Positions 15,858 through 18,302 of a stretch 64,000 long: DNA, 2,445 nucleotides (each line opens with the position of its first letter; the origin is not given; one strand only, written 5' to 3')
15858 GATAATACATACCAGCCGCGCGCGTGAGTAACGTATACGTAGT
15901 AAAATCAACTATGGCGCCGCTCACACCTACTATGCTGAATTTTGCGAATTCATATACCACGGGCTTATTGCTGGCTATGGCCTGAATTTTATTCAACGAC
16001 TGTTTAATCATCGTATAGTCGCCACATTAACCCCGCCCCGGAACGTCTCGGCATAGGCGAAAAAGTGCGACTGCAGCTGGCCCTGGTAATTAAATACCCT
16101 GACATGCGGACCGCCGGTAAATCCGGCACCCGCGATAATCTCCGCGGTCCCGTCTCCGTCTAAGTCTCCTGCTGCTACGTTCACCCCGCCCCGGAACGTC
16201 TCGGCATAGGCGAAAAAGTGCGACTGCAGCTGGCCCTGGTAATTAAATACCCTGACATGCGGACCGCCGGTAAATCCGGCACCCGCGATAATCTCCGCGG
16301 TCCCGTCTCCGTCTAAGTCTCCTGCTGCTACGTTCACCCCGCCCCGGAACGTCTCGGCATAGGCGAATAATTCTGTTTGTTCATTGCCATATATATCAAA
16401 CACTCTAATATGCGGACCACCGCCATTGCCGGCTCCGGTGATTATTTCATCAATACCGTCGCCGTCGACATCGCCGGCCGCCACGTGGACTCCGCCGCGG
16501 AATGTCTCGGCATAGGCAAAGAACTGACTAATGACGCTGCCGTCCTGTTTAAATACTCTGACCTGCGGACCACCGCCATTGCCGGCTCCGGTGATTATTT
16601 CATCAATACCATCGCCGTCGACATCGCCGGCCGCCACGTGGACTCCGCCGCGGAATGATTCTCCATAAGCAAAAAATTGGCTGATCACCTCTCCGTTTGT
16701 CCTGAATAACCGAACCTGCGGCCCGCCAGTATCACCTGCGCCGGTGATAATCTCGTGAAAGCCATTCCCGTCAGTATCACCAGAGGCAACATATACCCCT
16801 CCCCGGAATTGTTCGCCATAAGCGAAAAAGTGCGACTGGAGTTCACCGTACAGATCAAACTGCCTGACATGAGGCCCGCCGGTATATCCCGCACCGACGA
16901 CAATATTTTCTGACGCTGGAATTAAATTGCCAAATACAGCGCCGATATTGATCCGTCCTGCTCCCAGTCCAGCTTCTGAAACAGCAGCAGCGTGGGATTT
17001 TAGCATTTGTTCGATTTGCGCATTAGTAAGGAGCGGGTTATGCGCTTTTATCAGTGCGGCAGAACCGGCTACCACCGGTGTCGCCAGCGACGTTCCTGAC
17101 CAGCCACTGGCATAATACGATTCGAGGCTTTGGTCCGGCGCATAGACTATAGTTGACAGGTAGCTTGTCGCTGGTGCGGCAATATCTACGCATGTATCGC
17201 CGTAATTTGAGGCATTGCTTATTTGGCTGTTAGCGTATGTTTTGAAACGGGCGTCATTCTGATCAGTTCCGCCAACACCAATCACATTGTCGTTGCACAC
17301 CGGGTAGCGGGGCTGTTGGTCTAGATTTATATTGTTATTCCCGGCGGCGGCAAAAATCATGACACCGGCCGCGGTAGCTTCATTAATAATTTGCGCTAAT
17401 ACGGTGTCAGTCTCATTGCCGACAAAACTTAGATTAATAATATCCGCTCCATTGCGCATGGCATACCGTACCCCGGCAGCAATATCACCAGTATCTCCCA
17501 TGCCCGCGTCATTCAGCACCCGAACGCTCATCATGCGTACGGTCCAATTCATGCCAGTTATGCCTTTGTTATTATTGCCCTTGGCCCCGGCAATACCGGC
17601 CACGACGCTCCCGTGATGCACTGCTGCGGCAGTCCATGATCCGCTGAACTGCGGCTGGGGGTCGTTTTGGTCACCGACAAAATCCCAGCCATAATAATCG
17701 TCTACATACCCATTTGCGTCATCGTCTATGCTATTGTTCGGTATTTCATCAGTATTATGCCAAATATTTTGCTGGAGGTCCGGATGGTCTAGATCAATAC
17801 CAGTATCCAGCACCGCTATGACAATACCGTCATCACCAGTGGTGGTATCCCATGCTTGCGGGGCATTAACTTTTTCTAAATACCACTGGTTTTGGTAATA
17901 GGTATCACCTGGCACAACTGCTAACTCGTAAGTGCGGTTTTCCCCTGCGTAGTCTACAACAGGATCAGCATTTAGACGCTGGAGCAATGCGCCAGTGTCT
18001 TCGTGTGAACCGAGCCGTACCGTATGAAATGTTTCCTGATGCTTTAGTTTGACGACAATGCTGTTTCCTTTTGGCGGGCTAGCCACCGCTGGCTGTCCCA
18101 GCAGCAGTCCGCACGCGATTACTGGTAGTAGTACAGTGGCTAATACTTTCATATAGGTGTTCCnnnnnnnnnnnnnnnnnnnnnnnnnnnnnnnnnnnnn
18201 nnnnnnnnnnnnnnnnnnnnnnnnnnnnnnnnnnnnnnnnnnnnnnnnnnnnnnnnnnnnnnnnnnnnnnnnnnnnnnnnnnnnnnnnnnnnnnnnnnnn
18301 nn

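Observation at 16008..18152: Subtilase with FG-GAP repeats. The last two repeats are identical at the DNA level and the final one is cut off at the gtrA start.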

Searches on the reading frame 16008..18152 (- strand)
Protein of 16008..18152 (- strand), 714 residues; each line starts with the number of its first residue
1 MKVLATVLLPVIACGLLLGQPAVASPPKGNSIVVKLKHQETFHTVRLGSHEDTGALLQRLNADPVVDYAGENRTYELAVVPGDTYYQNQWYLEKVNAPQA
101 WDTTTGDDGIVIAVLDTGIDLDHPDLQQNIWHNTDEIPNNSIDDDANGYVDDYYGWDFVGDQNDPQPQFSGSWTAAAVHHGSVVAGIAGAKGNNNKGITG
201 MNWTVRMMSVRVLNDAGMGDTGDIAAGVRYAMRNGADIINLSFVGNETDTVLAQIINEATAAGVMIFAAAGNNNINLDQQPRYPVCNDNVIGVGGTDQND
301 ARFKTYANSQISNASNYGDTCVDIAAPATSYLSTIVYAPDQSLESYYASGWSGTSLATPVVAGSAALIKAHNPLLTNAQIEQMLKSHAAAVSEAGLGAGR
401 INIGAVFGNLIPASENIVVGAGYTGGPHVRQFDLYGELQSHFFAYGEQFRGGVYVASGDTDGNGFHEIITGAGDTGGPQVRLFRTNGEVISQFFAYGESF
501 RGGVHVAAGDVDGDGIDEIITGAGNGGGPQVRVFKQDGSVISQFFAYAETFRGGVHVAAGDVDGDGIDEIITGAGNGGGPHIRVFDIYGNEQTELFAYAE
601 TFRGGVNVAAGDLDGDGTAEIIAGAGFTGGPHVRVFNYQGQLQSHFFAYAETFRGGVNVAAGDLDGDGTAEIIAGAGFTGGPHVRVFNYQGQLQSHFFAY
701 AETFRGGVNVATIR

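Call 5: search_protein_families(library=pfam, proteins=[window:16008-18152:-], max_evalue=0.01)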
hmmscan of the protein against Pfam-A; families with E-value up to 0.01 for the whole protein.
window:16008-18152:- (714 aa): 4 families
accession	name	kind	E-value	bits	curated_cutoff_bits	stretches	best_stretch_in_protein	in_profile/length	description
PF00082.27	Peptidase_S8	-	5.3e-48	164.2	21.8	1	108-391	2-276/288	Subtilase family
PF01839.29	FG-GAP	-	2.4e-23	82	22.1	4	503-527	2-26/37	FG-GAP repeat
PF13517.12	FG-GAP_3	-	5e-19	69.1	26.9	4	612-673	1-60/61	FG-GAP-like repeat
PF14783.12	BBS2_Mid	-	0.0096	16.4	27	0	509-540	5-33/108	Ciliary BBSome complex subunit 2, middle region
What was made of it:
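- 16008..18152 (-): Gene for a 714-aa secreted S8 serine protease with a C-terminal six-bladed FG-GAP propeller. Pfam S8 and FG-GAP (call 5).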

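Call 7: find_homologous_proteins(query=window:16011-18152:-, max_evalue=1e-10)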
Query window:16011-18152:- (714 aa): 2087 proteins with E <= 1e-10 among 8000 candidates; the best 120 are listed.
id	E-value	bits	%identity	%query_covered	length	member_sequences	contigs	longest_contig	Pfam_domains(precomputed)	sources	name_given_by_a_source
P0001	0.0e+0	1614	100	100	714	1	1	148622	PF01839.30,PF13517.13,PF00082.28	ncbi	-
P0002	5.4e-247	840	54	100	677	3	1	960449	PF01839.30,PF13517.13,PF00082.28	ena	-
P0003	2.1e-227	775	54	91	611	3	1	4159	PF01839.30,PF13517.13,PF00082.28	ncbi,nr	ncbi:S8 family serine peptidase, partial [Patescibacteria group bacterium]|nr:S8 family serine pepti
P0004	8.2e-220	750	54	91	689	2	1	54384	PF01839.30,PF13517.13,PF00082.28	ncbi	-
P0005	7.8e-218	743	56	84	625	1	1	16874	PF01839.30,PF13517.13,PF00082.28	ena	-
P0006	2.2e-217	742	49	98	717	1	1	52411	PF01839.30,PF13517.13,PF00082.28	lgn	-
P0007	3.4e-212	725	47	100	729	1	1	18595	PF01839.30,PF13517.13,PF00082.28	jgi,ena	-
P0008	3.6e-212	725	48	96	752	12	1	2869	PF01839.30,PF22148.2,PF13517.13,PF00082.28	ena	-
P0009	6.2e-210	717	54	90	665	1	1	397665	PF01839.30,PF13517.13,PF00082.28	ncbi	-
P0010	6.7e-210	717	54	90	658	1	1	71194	PF01839.30,PF13517.13,PF00082.28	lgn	-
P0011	7.4e-207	707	54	84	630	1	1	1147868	PF01839.30,PF13517.13,PF00082.28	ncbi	ncbi:MAG: S8 family serine peptidase [Patescibacteria group bacterium]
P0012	1.4e-201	690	48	100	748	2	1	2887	PF01839.30,PF13517.13,PF00082.28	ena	-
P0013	1.5e-201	690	49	100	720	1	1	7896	PF01839.30,PF13517.13,PF00082.28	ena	-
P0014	2.6e-201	689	49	96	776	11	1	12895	PF01839.30,PF22148.2,PF13517.13,PF00082.28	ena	-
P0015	3.9e-196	672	49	96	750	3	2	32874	PF01839.30,PF13517.13,PF00082.28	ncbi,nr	ncbi:S8 family serine peptidase [Patescibacteria group bacterium]|nr:S8 family serine peptidase [Pat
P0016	2.0e-195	669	47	96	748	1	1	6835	PF01839.30,PF22148.2,PF13517.13,PF00082.28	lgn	-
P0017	5.7e-195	668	43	99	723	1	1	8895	PF01839.30,PF13517.13,PF00082.28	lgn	-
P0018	1.8e-193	663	47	97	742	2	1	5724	PF01839.30,PF22148.2,PF13517.13,PF00082.28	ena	-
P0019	3.2e-192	659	46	99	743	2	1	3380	PF01839.30,PF13517.13,PF00082.28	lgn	-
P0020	3.7e-192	659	44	100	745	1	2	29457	PF01839.30,PF13517.13,PF00082.28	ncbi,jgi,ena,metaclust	metaclust:\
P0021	8.2e-192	657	46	100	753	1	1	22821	PF01839.30,PF13517.13,PF00082.28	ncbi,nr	ncbi:MAG: S8 family serine peptidase [Patescibacteria group bacterium]|nr:S8 family serine peptidase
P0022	8.3e-192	657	44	100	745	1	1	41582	PF01839.30,PF13517.13,PF00082.28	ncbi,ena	-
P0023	1.0e-191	657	45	97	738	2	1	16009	PF01839.30,PF21348.4,PF13517.13,PF00082.28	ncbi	-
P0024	1.2e-191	657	49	95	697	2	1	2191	PF01839.30,PF13517.13,PF00082.28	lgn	-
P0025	1.4e-191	657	42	99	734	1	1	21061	PF01839.30,PF13517.13,PF00082.28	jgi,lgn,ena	-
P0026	1.6e-190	653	43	92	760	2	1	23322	PF01839.30,PF13517.13,PF00082.28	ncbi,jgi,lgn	-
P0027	1.8e-190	653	49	89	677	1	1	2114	PF01839.30,PF13517.13,PF00082.28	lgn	-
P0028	2.8e-190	652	46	96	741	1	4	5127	PF01839.30,PF13517.13,PF00082.28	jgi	jgi:subtilisin family serine protease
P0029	7.0e-190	651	47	96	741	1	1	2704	PF01839.30,PF13517.13,PF00082.28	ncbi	-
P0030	7.2e-190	651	45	99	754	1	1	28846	PF01839.30,PF13517.13,PF00082.28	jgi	-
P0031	1.4e-189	650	47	99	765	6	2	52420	PF01839.30,PF13517.13,PF00082.28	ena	-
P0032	1.8e-189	650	45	96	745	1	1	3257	PF01839.30,PF13517.13,PF00082.28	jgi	-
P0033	3.6e-189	649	50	90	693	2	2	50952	PF01839.30,PF13517.13,PF00082.28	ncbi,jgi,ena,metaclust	metaclust:\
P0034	5.5e-189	648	47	100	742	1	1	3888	PF01839.30,PF13517.13,PF00082.28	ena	-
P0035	6.3e-189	648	44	99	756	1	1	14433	PF01839.30,PF13517.13,PF00082.28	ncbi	-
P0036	9.9e-189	647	51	88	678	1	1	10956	PF01839.30,PF13517.13,PF00082.28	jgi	-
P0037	1.0e-188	647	46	96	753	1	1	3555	PF01839.30,PF13517.13,PF00082.28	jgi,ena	-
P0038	1.5e-188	647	47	96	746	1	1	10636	PF01839.30,PF13517.13,PF00082.28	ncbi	-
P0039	2.2e-188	646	48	96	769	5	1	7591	PF01839.30,PF21348.4,PF13517.13,PF00082.28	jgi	-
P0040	2.4e-188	646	49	89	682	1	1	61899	PF01839.30,PF13517.13,PF00082.28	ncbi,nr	ncbi:MAG: S8 family serine peptidase [bacterium]|nr:S8 family serine peptidase [bacterium]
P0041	4.6e-188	645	46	92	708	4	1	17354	PF01839.30,PF13517.13,PF00082.28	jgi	-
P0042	6.6e-188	645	47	96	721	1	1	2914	PF01839.30,PF13517.13,PF00082.28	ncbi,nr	ncbi:MAG: S8 family serine peptidase, partial [Patescibacteria group bacterium]|nr:S8 family serine 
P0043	7.2e-187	641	46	96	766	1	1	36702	PF01839.30,PF21348.4,PF13517.13,PF00082.28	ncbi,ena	-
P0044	8.3e-187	641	45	96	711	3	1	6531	PF01839.30,PF22148.2,PF13517.13,PF00082.28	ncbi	-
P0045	1.2e-186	640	45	98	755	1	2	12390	PF01839.30,PF22148.2,PF13517.13,PF00082.28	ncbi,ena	-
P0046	2.5e-186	639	45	98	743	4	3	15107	PF01839.30,PF21348.4,PF13517.13,PF00082.28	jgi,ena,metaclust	metaclust:\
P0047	4.6e-186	638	48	92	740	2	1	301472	PF01839.30,PF13517.13,PF00082.28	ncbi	ncbi:MAG: S8 family serine peptidase [Patescibacteria group bacterium]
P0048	5.2e-186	638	45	99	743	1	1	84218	PF01839.30,PF13517.13,PF00082.28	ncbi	-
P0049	8.4e-186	638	45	98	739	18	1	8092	PF01839.30,PF13517.13,PF00082.28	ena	-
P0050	9.3e-186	637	43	96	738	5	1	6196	PF01839.30,PF13517.13,PF00082.28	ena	-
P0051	1.0e-185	637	45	98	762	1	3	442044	PF01839.30,PF22148.2,PF13517.13,PF00082.28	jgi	jgi:subtilisin family serine protease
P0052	1.0e-185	637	49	88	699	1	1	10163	PF01839.30,PF13517.13,PF00082.28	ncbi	-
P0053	1.4e-185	637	48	89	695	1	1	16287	PF01839.30,PF13517.13,PF00082.28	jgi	-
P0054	1.9e-185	636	45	96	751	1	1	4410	PF01839.30,PF13517.13,PF00082.28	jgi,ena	-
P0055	4.3e-185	635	48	84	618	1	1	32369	PF01839.30,PF13517.13,PF00082.28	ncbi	-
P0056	5.7e-185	635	46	96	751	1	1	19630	PF01839.30,PF13517.13,PF00082.28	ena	-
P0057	6.6e-185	635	44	96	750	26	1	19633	PF01839.30,PF13517.13,PF00082.28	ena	-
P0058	1.1e-184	634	44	100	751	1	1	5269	PF01839.30,PF13517.13,PF00082.28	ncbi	-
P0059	1.1e-184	634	47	96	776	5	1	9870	PF01839.30,PF22148.2,PF13517.13,PF00082.28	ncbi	-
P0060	1.4e-184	633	45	100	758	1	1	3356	PF01839.30,PF13517.13,PF00082.28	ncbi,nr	ncbi:MAG: S8 family serine peptidase [Actinobacteria bacterium]|nr:S8 family serine peptidase [Actin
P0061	1.7e-184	633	52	81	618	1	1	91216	PF01839.30,PF13517.13,PF00082.28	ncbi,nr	ncbi:MAG: S8 family serine peptidase [bacterium]|nr:S8 family serine peptidase [bacterium]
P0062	2.3e-184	633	45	100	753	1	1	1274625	PF01839.30,PF13517.13,PF00082.28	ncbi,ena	-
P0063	2.9e-184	632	47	91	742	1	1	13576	PF01839.30,PF21348.4,PF13517.13,PF00082.28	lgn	-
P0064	3.1e-184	632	42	96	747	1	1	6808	PF01839.30,PF13517.13,PF00082.28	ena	-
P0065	4.5e-184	632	53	75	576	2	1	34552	PF00082.28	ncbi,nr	ncbi:S8 family serine peptidase [Patescibacteria group bacterium]|nr:S8 family serine peptidase [Pat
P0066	4.8e-184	632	46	88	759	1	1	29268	PF01839.30,PF13517.13,PF00082.28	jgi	jgi:subtilisin family serine protease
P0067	8.3e-184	631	47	90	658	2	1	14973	PF01839.30,PF21348.4,PF13517.13,PF00082.28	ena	-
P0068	8.6e-184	631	44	99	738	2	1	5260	PF01839.30,PF13517.13,PF00082.28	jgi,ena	-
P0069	1.0e-183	631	45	96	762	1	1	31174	PF01839.30,PF13517.13,PF00082.28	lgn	-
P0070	1.0e-183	631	44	100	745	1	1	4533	PF01839.30,PF13517.13,PF00082.28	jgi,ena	-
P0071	1.5e-183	630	45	99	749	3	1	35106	PF01839.30,PF13517.13,PF00082.28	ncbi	-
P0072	1.6e-183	630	44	96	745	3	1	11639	PF01839.30,PF13517.13,PF00082.28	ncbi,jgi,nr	ncbi:S8 family serine peptidase [bacterium]|nr:S8 family serine peptidase [bacterium]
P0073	1.6e-183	630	44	100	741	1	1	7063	PF01839.30,PF13517.13,PF00082.28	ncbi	ncbi:MAG: S8 family serine peptidase [Patescibacteria group bacterium]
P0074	1.9e-183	630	43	98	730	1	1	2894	PF01839.30,PF13517.13,PF00082.28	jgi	-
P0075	1.9e-183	630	45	97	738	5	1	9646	PF01839.30,PF13517.13,PF00082.28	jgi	-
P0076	2.1e-183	630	47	89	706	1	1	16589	PF01839.30,PF13517.13,PF00082.28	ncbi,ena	-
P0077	2.6e-183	629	46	96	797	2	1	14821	PF01839.30,PF13517.13,PF00082.28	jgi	-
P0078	3.3e-183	629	46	96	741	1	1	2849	PF01839.30,PF13517.13,PF00082.28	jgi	jgi:subtilisin family serine protease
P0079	3.7e-183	629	46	96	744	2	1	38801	PF01839.30,PF13517.13,PF00082.28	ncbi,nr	ncbi:S8 family serine peptidase [Candidatus Falkowbacteria bacterium]|nr:S8 family serine peptidase 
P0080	3.7e-183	629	46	96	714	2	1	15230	PF01839.30,PF13517.13,PF00082.28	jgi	-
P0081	9.1e-183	628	46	92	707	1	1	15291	PF01839.30,PF13517.13,PF00082.28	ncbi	-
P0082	1.4e-182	627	45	96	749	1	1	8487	PF01839.30,PF13517.13,PF00082.28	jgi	-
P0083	2.0e-182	626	45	92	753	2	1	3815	PF01839.30,PF13517.13,PF00082.28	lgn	-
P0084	2.1e-182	626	44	98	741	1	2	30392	PF01839.30,PF00082.28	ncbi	ncbi:MAG: S8 family peptidase [Patescibacteria group bacterium]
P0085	5.7e-182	625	47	92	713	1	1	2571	PF01839.30,PF13517.13,PF00082.28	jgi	-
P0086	3.7e-181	622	43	96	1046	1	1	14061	PF01839.30,PF13517.13,PF02618.22,PF00082.28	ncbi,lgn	ncbi:MAG: endolytic transglycosylase MltG [Patescibacteria group bacterium]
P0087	1.5e-180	620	46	96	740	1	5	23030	PF01839.30,PF13517.13,PF00082.28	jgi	jgi:subtilisin family serine protease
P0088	1.5e-180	620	48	88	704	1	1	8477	PF01839.30,PF22148.2,PF13517.13,PF00082.28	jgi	-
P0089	1.8e-180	620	43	96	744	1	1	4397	PF01839.30,PF13517.13,PF00082.28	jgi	-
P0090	2.2e-180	620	47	90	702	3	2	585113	PF01839.30,PF13517.13,PF00082.28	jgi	jgi:hypothetical protein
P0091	3.9e-180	619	47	92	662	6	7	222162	PF01839.30,PF25292.1,PF13517.13,PF00082.28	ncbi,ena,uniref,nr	ncbi:MAG: hypothetical protein A2898_02825 [Candidatus Kerfeldbacteria bacterium RIFCSPLOWO2_01_FULL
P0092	4.5e-180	619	45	96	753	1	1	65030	PF01839.30,PF13517.13,PF00082.28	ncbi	-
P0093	4.5e-180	619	44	89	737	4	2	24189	PF01839.30,PF22148.2,PF13517.13,PF00082.28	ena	-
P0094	8.3e-180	618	43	96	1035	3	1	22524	PF01839.30,PF13517.13,PF02618.22,PF00082.28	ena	-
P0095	9.2e-180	618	46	96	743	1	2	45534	PF01839.30,PF13517.13,PF00082.28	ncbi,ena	-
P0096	1.1e-179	617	45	96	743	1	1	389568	PF01839.30,PF13517.13,PF00082.28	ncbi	-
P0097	1.3e-179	617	43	100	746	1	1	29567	PF01839.30,PF13517.13,PF00082.28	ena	-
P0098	1.4e-179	617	42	98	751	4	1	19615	PF01839.30,PF25292.1,PF13517.13,PF00082.28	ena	-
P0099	1.5e-179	617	44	100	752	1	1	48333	PF01839.30,PF13517.13,PF00082.28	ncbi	ncbi:MAG: S8 family serine peptidase [bacterium]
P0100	1.9e-179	617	45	96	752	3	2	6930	PF01839.30,PF13517.13,PF00082.28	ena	-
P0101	4.7e-179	615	42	96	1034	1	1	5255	PF01839.30,PF13517.13,PF02618.22,PF00082.28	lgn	-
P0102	4.7e-179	615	43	89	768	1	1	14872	PF01839.30,PF13517.13,PF00082.28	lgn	-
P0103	5.7e-179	615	48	89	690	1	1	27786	PF01839.30,PF21348.4,PF13517.13,PF00082.28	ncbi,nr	ncbi:MAG: S8 family serine peptidase [Patescibacteria group bacterium]|nr:S8 family serine peptidase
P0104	7.7e-179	615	43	100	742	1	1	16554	PF01839.30,PF13517.13,PF00082.28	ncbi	-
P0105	1.5e-178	614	44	99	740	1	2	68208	PF01839.30,PF13517.13,PF00082.28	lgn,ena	-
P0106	1.5e-178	614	48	90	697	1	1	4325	PF01839.30,PF13517.13,PF00082.28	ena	-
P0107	2.4e-178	613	45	96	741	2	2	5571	PF01839.30,PF13517.13,PF00082.28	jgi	jgi:subtilisin family serine protease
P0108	2.7e-178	613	44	96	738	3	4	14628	PF01839.30,PF13517.13,PF00082.28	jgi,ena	-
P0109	3.2e-178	612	49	89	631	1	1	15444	PF01839.30,PF21348.4,PF13517.13,PF00082.28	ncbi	ncbi:MAG: S8 family serine peptidase [bacterium]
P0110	6.9e-178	611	38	100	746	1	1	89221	PF01839.30,PF13517.13,PF00082.28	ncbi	-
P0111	8.9e-178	611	42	96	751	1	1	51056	PF01839.30,PF13517.13,PF00082.28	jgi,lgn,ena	-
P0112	9.0e-178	611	52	42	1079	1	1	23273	PF01839.30,PF13517.13,PF00082.28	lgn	-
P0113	1.6e-177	610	44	93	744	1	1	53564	PF01839.30,PF12256.15,PF13517.13,PF00082.28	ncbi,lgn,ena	-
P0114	3.7e-177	609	44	96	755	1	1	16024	PF01839.30,PF13517.13,PF00082.28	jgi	jgi:hypothetical protein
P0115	4.9e-177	609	43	99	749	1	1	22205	PF01839.30,PF13517.13,PF00082.28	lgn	-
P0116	5.7e-177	608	46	91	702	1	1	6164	PF01839.30,PF13517.13,PF00082.28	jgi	-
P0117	8.9e-177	608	48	90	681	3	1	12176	PF01839.30,PF21348.4,PF13517.13,PF00082.28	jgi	-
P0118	1.5e-176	607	45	96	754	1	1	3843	PF01839.30,PF13517.13,PF00082.28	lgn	-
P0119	2.7e-176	606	47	89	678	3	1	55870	PF01839.30,PF13517.13,PF00082.28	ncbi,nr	ncbi:S8 family serine peptidase [Candidatus Parcubacteria bacterium]|nr:S8 family serine peptidase [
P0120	2.7e-176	606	41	96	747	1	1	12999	PF01839.30,PF13517.13,PF00082.28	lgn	-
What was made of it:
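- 16008..18152 (-): 2087 homologs at E<=1e-10, and the named ones among the 120 listed are mostly Patescibacteria (call 7).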

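Call 11: find_encoding_contigs(protein=P0001, flank=3000, max_places=6)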
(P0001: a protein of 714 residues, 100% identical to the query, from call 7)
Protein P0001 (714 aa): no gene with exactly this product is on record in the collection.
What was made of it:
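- Tried and rejected: find_encoding_contigs for the window's own protein found nothing on record (call 11), so the source record and assembler are unknown.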

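Call 12: find_encoding_contigs(protein=P0002, flank=3000, max_places=3)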
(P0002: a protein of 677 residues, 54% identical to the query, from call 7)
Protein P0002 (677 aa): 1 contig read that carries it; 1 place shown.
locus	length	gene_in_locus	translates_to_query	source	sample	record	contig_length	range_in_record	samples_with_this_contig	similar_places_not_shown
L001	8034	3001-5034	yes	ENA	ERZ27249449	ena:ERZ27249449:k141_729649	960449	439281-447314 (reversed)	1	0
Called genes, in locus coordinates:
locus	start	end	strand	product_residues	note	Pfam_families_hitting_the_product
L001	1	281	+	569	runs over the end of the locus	PF00009:GTP_EFTU, PF22042:EF-G_D2 (faint), PF03144:GTP_EFTU_D2, PF00679:EFG_C, PF06421:LepA_C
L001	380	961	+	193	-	PF14470:bPH_3 (weak), PF03703:bPH_2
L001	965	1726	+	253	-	PF18900:DUF5656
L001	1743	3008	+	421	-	PF13365:Trypsin_2 (faint), PF13180:PDZ_2, PF17820:PDZ_6 (weak)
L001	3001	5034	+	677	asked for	PF00082:Peptidase_S8, PF01839:FG-GAP (faint), PF13517:FG-GAP_3 (weak)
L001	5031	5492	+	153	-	PF04138:GtrA_DPMS_TM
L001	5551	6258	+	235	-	PF00535:Glycos_transf_2, PF10111:Glyco_tranf_2_2, PF13641:Glyco_tranf_2_3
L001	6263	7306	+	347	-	PF04321:RmlD_sub_bind (weak), PF01073:3Beta_HSD, PF01370:Epimerase, PF02719:Polysacc_synt_2 (weak), PF07993:NAD_binding_4 (faint), PF16363:GDP_Man_Dehyd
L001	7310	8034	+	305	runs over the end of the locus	PF01073:3Beta_HSD, PF01370:Epimerase, PF02719:Polysacc_synt_2, PF04321:RmlD_sub_bind, PF13460:NAD_binding_10, PF16363:GDP_Man_Dehyd, PF07993:NAD_binding_4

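Call 13: find_encoding_contigs(protein=P0004, flank=3000, max_places=3)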
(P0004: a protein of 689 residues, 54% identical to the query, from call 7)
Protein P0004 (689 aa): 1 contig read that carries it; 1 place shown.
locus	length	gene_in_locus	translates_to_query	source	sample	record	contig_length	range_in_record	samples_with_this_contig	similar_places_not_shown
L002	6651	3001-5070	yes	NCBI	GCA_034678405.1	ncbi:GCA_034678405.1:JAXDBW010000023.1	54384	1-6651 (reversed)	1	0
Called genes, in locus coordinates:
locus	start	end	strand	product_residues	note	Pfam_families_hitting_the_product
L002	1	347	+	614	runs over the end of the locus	PF00009:GTP_EFTU, PF01926:MMR_HSR1 (faint), PF03144:GTP_EFTU_D2, PF00679:EFG_C, PF06421:LepA_C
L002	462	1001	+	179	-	PF03703:bPH_2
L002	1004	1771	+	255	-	-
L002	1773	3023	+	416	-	PF13180:PDZ_2, PF00595:PDZ (faint), PF17820:PDZ_6 (weak)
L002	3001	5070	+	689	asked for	PF00082:Peptidase_S8, PF13517:FG-GAP_3 (weak), PF01839:FG-GAP (weak)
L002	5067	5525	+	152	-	PF04138:GtrA_DPMS_TM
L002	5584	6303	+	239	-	PF00535:Glycos_transf_2, PF10111:Glyco_tranf_2_2, PF13641:Glyco_tranf_2_3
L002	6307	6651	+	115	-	?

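Call 16: find_related_loci(query=window:16011-18152:-, collection=genome_contigs, flank=2500)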
Query window:16011-18152:- (714 aa) in genome_contigs; peptide patterns used: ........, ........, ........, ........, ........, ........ (x = any residue, [..] = any of these).
42 stretches matched a pattern; 2 encode a relative of the query (tblastn E <= 1e-3); 2 distinct loci.
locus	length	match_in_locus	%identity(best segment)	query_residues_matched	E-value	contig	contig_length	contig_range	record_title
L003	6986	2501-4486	38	78-711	1e-145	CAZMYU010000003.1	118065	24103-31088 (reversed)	MAG TPA_asm: uncultured Gammaproteobacteria bacterium isolate binchicken_co154_8 genome assembly, contig: NODE_99_length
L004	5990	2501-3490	28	29-388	1e-29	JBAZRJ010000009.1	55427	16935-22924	MAG: Clostridia bacterium isolate SO_2017_GW1_145 NODE_3044_length_55427_cov_1.612188_OW334_2017, whole genome shotgun s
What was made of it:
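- Tried and rejected: find_related_loci in genome_contigs with the single protein gave only two distant, uninformative loci (call 16).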
